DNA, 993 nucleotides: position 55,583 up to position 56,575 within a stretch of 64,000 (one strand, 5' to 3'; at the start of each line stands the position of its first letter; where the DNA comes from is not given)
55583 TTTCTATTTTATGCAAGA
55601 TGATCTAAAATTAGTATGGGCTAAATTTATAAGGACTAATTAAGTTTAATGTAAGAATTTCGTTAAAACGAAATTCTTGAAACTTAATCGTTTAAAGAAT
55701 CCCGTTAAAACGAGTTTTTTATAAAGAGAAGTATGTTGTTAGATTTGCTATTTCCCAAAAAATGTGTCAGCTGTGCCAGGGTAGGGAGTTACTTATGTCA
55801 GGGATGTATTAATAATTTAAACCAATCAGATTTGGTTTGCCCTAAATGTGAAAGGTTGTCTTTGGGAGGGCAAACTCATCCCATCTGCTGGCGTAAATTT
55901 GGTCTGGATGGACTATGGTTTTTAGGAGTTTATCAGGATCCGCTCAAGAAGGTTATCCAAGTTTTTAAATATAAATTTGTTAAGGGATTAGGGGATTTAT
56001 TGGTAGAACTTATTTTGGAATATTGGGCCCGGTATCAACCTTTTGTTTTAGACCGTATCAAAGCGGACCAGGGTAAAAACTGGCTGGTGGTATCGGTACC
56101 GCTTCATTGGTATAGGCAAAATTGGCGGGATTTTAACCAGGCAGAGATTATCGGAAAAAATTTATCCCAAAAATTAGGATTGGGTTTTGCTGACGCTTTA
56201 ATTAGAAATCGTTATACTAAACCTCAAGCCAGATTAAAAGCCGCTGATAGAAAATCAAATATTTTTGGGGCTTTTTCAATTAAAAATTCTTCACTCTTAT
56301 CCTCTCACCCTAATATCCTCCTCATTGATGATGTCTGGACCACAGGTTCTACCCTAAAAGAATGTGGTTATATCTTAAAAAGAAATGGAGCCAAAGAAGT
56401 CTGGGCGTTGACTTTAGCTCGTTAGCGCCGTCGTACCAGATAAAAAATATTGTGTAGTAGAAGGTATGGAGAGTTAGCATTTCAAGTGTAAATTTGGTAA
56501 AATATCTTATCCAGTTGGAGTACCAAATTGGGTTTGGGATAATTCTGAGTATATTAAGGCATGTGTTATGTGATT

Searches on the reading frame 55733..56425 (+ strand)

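Call 94: search_protein_families(library=pfam, proteins=[window:55733-56425:+], max_evalue=0.001)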
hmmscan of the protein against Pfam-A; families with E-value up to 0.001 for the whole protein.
window:55733-56425:+ (230 aa): 2 families
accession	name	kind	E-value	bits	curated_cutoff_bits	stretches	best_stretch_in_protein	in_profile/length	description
PF00156.33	Pribosyltran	-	4.3e-06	26.6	26.3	1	139-229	42-124/158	Phosphoribosyl transferase domain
PF18912.6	DZR_2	-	4.5e-06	26.8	27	1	2-42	1-45/56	Double zinc ribbon domain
